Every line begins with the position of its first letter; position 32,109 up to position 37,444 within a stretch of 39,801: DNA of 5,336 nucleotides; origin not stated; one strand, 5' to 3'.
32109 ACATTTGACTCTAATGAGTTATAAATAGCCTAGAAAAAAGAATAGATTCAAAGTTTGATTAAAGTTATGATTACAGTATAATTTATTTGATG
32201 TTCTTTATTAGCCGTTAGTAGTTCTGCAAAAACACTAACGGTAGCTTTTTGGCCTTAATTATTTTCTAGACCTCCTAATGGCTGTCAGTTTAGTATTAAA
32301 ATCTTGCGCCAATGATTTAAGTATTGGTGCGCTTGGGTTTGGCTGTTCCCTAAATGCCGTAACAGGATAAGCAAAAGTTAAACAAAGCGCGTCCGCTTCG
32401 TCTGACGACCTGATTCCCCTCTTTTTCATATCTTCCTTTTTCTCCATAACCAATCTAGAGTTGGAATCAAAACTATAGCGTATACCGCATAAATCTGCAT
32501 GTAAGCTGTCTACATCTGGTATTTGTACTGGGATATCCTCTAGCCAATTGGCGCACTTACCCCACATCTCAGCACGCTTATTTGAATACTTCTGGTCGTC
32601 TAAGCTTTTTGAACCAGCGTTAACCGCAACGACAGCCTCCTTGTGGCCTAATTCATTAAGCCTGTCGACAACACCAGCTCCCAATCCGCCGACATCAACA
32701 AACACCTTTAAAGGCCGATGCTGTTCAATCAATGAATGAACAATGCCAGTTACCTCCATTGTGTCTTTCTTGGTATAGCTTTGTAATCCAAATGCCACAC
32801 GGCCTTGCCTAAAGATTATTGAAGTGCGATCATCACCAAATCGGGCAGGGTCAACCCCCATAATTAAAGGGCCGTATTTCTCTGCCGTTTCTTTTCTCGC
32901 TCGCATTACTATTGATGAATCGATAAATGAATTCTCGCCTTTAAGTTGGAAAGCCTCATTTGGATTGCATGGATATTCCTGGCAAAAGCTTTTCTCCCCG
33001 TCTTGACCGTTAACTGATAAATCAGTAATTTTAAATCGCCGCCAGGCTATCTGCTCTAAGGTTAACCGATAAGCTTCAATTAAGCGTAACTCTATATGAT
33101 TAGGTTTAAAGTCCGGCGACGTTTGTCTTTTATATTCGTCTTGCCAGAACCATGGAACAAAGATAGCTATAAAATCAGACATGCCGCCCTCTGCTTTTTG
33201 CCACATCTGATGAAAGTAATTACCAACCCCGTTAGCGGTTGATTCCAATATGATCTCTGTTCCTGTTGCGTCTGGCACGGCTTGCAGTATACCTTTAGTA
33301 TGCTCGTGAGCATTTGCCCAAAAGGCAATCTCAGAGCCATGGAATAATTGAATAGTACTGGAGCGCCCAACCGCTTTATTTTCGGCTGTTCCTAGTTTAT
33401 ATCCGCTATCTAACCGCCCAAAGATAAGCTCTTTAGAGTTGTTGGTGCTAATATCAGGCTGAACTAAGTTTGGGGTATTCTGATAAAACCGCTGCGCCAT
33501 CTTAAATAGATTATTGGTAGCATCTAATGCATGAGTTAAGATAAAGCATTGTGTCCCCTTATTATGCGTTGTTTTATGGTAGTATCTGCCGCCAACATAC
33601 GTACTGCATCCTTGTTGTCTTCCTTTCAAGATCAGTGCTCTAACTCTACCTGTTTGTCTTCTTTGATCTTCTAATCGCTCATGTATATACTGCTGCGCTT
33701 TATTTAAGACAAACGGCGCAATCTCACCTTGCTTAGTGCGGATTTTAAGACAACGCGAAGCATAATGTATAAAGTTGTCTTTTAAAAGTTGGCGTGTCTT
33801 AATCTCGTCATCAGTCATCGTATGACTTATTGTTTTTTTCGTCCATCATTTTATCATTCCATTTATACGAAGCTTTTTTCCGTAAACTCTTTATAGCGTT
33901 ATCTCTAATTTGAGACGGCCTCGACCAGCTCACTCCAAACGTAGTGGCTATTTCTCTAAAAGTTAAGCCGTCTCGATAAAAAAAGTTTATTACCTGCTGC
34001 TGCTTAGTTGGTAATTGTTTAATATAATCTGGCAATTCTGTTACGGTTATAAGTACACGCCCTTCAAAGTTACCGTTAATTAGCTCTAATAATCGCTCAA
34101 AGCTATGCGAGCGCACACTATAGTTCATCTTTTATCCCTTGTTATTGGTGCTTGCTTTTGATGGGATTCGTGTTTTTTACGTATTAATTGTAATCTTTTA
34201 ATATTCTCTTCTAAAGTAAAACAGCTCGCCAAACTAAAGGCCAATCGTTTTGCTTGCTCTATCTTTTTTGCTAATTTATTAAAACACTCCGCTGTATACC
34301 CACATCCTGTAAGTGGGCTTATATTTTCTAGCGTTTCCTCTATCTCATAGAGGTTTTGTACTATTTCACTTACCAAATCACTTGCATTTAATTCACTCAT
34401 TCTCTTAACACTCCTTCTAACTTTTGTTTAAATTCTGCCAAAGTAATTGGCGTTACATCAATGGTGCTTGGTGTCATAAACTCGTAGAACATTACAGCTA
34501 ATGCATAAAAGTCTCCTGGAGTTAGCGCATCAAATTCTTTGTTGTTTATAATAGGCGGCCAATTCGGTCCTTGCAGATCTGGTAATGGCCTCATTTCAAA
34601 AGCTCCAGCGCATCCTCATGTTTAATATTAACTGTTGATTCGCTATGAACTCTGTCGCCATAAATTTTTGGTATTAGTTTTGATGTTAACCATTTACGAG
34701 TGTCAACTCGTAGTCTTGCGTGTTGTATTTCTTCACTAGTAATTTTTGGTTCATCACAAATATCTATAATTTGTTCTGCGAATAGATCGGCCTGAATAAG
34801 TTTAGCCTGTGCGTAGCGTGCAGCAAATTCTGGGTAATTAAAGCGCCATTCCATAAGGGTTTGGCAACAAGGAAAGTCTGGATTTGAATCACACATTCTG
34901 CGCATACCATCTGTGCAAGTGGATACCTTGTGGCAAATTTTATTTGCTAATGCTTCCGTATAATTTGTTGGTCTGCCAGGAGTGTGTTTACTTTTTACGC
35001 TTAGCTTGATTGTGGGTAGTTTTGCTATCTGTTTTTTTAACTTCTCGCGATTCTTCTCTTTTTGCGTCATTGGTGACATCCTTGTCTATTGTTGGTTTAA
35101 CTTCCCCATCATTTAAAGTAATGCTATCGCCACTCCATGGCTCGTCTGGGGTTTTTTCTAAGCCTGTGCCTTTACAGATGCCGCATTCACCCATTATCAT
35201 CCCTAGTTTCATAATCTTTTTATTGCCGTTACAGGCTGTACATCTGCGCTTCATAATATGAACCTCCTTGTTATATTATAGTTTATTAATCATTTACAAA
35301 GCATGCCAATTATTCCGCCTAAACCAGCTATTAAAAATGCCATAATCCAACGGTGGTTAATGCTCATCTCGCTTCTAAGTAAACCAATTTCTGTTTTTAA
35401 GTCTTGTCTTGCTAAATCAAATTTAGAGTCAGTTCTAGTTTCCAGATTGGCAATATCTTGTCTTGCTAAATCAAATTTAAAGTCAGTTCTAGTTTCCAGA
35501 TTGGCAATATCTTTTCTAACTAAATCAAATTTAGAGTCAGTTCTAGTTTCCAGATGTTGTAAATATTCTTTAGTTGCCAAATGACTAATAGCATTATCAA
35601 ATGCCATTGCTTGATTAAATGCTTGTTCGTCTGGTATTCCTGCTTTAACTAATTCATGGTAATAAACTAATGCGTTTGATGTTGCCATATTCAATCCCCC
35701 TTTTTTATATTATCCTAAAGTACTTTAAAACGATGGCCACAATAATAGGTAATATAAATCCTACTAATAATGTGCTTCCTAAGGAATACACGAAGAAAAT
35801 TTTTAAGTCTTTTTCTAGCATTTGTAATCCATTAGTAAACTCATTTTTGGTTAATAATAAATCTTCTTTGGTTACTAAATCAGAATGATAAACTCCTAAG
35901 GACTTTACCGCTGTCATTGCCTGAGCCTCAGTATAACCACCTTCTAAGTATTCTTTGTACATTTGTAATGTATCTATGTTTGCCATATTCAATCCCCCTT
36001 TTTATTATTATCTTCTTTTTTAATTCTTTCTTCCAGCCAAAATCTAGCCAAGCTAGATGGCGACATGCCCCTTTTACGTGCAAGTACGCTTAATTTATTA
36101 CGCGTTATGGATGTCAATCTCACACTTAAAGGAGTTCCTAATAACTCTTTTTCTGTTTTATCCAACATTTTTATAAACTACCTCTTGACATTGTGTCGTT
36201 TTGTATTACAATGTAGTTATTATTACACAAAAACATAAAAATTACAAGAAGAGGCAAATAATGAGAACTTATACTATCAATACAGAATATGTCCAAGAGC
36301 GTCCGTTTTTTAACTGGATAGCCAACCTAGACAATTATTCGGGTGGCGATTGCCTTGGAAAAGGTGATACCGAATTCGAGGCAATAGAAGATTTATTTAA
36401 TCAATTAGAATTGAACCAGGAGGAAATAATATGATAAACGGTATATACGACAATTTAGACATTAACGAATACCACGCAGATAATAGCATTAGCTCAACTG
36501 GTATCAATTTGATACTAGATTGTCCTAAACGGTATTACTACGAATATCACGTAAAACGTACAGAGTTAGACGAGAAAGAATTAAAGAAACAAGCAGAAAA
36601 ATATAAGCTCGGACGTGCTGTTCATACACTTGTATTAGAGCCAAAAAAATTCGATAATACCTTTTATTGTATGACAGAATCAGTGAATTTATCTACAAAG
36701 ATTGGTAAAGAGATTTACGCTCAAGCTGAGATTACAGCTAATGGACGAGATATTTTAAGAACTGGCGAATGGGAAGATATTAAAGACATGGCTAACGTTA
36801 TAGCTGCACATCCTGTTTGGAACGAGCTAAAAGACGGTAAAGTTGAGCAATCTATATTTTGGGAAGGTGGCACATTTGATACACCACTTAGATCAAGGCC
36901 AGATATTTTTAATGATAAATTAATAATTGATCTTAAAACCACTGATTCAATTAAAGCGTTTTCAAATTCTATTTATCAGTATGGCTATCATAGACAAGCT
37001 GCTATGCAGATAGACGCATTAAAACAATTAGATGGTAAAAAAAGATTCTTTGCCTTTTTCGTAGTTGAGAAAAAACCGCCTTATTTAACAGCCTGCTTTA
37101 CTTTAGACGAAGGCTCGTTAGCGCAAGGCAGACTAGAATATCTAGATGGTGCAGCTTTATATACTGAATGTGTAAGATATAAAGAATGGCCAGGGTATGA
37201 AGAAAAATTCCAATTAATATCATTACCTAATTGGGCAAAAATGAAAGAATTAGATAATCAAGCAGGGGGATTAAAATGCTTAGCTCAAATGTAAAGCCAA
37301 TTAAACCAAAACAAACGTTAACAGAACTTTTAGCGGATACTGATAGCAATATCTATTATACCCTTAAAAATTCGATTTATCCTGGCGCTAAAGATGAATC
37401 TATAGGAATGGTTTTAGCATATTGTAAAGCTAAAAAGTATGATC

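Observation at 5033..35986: Six scattered paralogues of a small coiled-coil, C-terminally membrane-anchored protein family (DUF1640-like, Bdr-like)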

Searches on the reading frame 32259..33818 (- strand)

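Call 15: search_protein_families(library=phrogs, max_evalue=0.00001, proteins=[window:32259-33818:-])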
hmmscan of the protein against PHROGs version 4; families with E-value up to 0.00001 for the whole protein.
window:32259-33818:- (519 aa): 3 families
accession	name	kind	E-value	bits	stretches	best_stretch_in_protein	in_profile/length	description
phrog_2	-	head and packaging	2.6e-31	110.1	1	28-488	257-595/807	terminase large subunit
phrog_5989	-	head and packaging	1.6e-08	35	1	14-197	119-288/347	terminase large subunit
phrog_26724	-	unknown function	4.8e-08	33.8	1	10-202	8-190/192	-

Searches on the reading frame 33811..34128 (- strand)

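Call 15: search_protein_families(library=phrogs, max_evalue=0.00001, proteins=[window:33811-34128:-])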
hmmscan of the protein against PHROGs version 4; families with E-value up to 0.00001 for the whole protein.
window:33811-34128:- (105 aa): 3 families
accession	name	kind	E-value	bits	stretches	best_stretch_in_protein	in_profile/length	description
phrog_351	-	transcription regulation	3.3e-08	33.6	1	13-89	649-729/928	RNA polymerase sigma factor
phrog_36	-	transcription regulation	8.9e-08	33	1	29-86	130-187/220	transcriptional regulator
phrog_1740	-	transcription regulation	3.5e-06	26.8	1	30-86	160-216/567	RNA polymerase sigma factor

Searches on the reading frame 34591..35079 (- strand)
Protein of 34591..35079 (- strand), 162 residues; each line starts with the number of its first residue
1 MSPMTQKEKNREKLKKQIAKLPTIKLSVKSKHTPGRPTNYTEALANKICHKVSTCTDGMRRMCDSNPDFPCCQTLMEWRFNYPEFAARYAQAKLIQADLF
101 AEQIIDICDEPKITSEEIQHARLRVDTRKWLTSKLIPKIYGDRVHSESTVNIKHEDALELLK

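Call 15: search_protein_families(library=phrogs, max_evalue=0.00001, proteins=[window:34591-35079:-])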
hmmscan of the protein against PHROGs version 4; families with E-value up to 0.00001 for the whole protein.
window:34591-35079:- (162 aa): 1 family
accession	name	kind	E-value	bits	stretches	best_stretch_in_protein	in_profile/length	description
phrog_1482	-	head and packaging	4.6e-34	118.2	1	30-159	5-132/147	terminase small subunit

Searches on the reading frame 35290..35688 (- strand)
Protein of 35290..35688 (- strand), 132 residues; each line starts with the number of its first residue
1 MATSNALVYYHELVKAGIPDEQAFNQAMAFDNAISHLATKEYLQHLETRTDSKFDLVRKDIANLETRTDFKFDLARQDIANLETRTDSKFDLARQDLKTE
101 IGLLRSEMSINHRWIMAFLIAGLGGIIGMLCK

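Call 9: search_protein_families(library=pfam, max_evalue=1, proteins=[window:35290-35688:-])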
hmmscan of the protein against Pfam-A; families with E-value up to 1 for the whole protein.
window:35290-35688:- (132 aa): 5 families
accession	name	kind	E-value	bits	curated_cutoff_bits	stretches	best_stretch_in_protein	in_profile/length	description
PF14491.11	DUF4435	-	0.0073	16.5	27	1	28-108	124-207/238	Protein of unknown function (DUF4435)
PF07798.16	CCDC90-like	-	0.013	15.8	33.5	2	57-116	95-153/175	Coiled-coil domain-containing protein 90-like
PF10944.13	DUF2630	-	0.017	16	27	1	19-69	14-63/80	Protein of unknown function (DUF2630)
PF13038.11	DUF3899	-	0.14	13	23.4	1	83-130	48-84/88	Domain of unknown function (DUF3899)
PF21872.3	SAM_5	-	0.23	11.7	27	1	17-42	12-37/55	SAM domain-like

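Call 10: search_protein_families(library=phrogs, max_evalue=0.01, proteins=[window:35290-35688:-])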
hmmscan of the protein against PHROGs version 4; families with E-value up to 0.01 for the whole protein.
window:35290-35688:- (132 aa): 4 families
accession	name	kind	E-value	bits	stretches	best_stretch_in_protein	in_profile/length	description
phrog_17872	-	unknown function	1.5e-08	36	1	7-76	9-77/100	-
phrog_6701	-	unknown function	6e-06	27.1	1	31-129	61-165/169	-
phrog_9415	-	unknown function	0.0008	20.3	1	51-131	92-165/168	-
phrog_36262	-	unknown function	0.0036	18.4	0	28-74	53-100/127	-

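Call 45: search_protein_families(library=ncbifam, max_evalue=0.1, proteins=[window:35290-35688:-])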
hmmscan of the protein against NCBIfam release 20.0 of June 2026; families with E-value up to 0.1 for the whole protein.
window:35290-35688:- (132 aa): 4 families
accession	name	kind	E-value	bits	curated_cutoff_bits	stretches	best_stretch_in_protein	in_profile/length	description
NF040499.1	Bdr_N_group1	subfamily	0.0077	16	40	0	10-23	7-20/52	Bdr family repetitive protein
TIGR00012.1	L29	equivalog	0.024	14.6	22.6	0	52-67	37-52/56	50S ribosomal protein L29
NF010732.0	PRK14134.1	equivalog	0.028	14.1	351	0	2-36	29-63/283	recombination regulator RecX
NF038403.1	perm_prefix_1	domain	0.066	13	30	0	10-28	27-45/59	permease prefix domain 1-containing protein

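Call 100: search_protein_families(library=padloc, max_evalue=0.01, proteins=[window:35290-35688:-])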
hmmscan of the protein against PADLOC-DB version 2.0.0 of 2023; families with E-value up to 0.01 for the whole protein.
window:35290-35688:- (132 aa): 0 families

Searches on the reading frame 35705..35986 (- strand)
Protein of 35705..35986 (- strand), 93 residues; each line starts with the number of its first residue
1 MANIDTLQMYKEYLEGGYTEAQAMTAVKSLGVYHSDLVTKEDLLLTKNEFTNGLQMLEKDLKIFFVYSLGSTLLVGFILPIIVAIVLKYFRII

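Call 9: search_protein_families(library=pfam, max_evalue=1, proteins=[window:35705-35986:-])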
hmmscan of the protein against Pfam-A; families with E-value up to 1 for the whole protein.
window:35705-35986:- (93 aa): 1 family
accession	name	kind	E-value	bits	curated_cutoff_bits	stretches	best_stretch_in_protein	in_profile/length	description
PF07798.16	CCDC90-like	-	0.032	14.5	33.5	1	4-60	1-58/175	Coiled-coil domain-containing protein 90-like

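Call 10: search_protein_families(library=phrogs, max_evalue=0.01, proteins=[window:35705-35986:-])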
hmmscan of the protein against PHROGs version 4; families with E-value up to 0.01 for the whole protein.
window:35705-35986:- (93 aa): 0 families

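Call 20: find_homologous_proteins(query=window:35705-35986:-, max_evalue=0.001)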
Query window:35705-35986:- (93 aa): 1 proteins with E <= 0.001 among 3 candidates.
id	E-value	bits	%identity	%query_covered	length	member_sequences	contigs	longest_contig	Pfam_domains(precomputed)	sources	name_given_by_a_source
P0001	4.7e-51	188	99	100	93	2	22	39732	-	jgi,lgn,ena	jgi:hypothetical protein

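Call 24: find_encoding_contigs(protein=P0001, flank=10000, max_places=10)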
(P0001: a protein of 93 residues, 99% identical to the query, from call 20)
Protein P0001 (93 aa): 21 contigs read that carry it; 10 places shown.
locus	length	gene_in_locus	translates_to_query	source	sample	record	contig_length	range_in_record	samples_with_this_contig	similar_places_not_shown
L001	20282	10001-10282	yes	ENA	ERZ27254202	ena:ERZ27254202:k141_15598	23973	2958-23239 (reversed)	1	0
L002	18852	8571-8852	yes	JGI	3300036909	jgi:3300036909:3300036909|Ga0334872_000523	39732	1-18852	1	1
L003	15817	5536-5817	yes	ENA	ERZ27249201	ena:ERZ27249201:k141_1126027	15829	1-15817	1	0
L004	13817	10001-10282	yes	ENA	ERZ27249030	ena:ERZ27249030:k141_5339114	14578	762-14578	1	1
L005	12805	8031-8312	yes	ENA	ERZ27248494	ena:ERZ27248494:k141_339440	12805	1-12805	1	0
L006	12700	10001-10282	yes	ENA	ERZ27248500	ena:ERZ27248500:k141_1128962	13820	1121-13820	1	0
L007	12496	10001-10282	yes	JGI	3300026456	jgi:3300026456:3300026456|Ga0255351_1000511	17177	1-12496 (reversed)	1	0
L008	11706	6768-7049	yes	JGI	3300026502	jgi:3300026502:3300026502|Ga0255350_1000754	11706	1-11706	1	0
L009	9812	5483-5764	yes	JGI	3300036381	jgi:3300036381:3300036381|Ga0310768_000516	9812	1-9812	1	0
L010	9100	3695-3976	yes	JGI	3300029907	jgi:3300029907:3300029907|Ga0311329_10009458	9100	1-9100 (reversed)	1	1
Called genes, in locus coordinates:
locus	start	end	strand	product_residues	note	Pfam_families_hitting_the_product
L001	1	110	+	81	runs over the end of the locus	-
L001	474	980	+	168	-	-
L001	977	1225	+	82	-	-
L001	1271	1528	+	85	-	-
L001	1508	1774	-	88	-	-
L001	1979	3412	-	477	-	-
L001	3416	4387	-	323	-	PF01656:CbiA, PF02374:ArsA_ATPase (faint), PF09140:MipZ (faint), PF13614:AAA_31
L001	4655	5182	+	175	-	-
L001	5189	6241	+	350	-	-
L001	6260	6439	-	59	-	-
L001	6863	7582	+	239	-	PF13730:HTH_36 (weak)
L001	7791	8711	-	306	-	PF03837:RecT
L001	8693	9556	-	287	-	PF12684:DUF3799, PF12705:PDDEXK_1 (weak)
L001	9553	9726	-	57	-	-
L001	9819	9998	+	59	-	-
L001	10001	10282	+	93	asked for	-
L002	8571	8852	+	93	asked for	-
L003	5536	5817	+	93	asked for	-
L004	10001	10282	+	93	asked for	-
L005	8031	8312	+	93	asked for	-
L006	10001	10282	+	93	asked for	-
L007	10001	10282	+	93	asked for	-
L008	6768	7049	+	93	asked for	-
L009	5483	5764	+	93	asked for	-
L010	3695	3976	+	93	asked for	-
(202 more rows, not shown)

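Call 45: search_protein_families(library=ncbifam, max_evalue=0.1, proteins=[window:35705-35986:-])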
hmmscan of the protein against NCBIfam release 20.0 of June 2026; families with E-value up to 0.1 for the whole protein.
window:35705-35986:- (93 aa): 0 families

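Call 100: search_protein_families(library=padloc, max_evalue=0.01, proteins=[window:35705-35986:-])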
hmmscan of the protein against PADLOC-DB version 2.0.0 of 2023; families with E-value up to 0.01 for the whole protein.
window:35705-35986:- (93 aa): 0 families

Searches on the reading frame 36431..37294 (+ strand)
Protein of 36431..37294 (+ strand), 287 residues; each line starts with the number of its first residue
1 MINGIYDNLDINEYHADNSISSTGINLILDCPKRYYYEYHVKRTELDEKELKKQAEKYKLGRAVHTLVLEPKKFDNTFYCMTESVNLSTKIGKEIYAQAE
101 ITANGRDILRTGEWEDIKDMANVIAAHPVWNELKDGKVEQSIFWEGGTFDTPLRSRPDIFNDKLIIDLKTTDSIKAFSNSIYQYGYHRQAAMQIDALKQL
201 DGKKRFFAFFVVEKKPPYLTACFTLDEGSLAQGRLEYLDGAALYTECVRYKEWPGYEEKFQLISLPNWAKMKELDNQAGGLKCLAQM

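Call 15: search_protein_families(library=phrogs, max_evalue=0.00001, proteins=[window:36431-37294:+])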
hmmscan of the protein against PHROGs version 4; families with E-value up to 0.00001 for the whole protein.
window:36431-37294:+ (287 aa): 3 families
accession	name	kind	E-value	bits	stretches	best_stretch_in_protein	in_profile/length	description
phrog_412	-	DNA, RNA and nucleotide metabolism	1.1e-77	263.2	1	3-275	136-412/440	exonuclease VIII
phrog_607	-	DNA, RNA and nucleotide metabolism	3.8e-21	76.1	1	3-274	577-873/883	exonuclease VII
phrog_1227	-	DNA, RNA and nucleotide metabolism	3.6e-06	27.4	1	113-237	92-224/268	exonuclease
